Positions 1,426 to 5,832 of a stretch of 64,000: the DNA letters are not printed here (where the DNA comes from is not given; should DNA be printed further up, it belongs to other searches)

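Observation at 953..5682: Shared tandem ~75-aa C-terminal domain pair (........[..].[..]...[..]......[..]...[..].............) on two adjacent giant secreted proteins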

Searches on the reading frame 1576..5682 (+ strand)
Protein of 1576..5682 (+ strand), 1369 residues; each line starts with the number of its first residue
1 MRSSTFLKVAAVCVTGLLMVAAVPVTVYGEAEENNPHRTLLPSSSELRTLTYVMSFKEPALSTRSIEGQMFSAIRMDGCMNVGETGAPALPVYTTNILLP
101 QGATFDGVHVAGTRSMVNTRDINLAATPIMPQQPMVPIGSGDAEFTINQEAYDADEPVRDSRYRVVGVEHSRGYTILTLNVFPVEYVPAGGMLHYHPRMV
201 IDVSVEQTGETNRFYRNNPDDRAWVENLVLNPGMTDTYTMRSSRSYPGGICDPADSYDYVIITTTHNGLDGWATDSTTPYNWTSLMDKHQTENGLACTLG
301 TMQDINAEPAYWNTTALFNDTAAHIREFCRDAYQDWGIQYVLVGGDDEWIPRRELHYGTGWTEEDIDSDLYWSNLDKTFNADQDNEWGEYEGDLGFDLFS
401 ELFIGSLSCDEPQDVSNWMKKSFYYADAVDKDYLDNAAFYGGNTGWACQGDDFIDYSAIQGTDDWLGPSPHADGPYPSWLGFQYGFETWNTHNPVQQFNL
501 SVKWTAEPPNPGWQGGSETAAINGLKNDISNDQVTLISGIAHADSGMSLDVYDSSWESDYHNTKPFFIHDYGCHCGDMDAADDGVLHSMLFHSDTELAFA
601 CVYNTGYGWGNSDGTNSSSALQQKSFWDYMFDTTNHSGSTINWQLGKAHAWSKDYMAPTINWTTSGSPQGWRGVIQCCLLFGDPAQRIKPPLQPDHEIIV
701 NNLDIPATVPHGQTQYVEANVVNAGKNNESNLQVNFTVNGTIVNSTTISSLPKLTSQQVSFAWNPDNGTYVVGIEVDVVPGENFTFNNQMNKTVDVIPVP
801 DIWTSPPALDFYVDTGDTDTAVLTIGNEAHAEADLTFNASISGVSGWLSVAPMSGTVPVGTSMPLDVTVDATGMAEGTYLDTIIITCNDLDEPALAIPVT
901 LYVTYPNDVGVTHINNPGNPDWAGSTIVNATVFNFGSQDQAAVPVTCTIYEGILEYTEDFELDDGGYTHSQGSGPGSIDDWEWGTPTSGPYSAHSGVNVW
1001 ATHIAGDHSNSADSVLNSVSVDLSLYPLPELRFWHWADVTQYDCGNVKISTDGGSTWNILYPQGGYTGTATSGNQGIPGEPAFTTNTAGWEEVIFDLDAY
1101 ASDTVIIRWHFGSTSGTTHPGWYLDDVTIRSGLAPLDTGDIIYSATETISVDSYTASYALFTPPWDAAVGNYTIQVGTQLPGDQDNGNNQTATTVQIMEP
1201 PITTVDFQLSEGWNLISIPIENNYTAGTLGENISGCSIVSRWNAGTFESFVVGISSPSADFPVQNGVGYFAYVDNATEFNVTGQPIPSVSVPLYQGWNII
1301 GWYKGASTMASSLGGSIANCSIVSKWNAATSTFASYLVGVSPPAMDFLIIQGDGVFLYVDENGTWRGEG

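Call 3: search_protein_families(library=pfam, proteins=[window:1576-5682:+], max_evalue=1)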
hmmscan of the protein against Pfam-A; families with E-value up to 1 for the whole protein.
window:1576-5682:+ (1369 aa): 7 families
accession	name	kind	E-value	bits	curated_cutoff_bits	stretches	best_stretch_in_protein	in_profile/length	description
PF08126.16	Propeptide_C25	-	2.4e-09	37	22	1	33-212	6-179/205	Propeptide_C25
PF07705.17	CARDB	-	1.6e-08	35.1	22.7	1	699-788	5-93/101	CARDB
PF20773.4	InhA-like_MAM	-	1.6e-07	31.5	26.9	1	1009-1129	43-162/191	Immune inhibitor A-like, MAM domain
PF19190.6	BACON_2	-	3e-07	30.7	25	1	813-884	11-80/94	Viral BACON domain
PF22544.2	HYDIN_VesB_CFA65-like_Ig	-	2.4e-06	28.1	25.5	1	813-893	15-91/100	HYDIN/CFA65/VesB-like, Ig-like domain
PF21471.3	Reelin_subrepeat-B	-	8.9e-05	22.7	27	1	1048-1129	63-126/127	Reelin subrepeat B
PF24507.1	Ig_CFAP65_4th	-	0.085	13.7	27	1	823-888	2-63/76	CFAP65, fourth Ig-like domain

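Call 4: search_protein_families(library=ncbifam, proteins=[window:1576-5682:+], max_evalue=1)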
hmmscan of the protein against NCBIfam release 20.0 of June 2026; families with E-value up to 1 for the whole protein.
window:1576-5682:+ (1369 aa): 2 families
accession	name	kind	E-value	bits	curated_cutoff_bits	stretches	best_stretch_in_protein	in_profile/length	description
NF012200.0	choice_anch_D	domain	0.00027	21.4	45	1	792-890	7-106/108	choice-of-anchor D domain-containing protein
NF052324.1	PorU_rel_Nterm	equivalog_domain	0.0029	15.8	450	1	669-751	746-831/879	putative type IX secretion system sortase PorU2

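Call 44: find_encoding_contigs(protein=window:1576-5682:+, flank=10000, max_places=4)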
Protein window:1576-5682:+ (1369 aa): no gene with exactly this product is on record in the collection.

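Call 54: search_solved_structures(query=window:1576-5184:+, max_evalue=0.01)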
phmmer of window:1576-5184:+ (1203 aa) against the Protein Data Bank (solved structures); distinct sequences matched with E-value up to 0.01: 2.
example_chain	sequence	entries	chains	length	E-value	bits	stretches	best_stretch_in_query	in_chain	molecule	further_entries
5mun_A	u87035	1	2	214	5.9e-07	30.7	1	48-210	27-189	Lys-gingipain W83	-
2l0d_A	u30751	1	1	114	0.0093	16.8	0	706-795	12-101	Cell surface protein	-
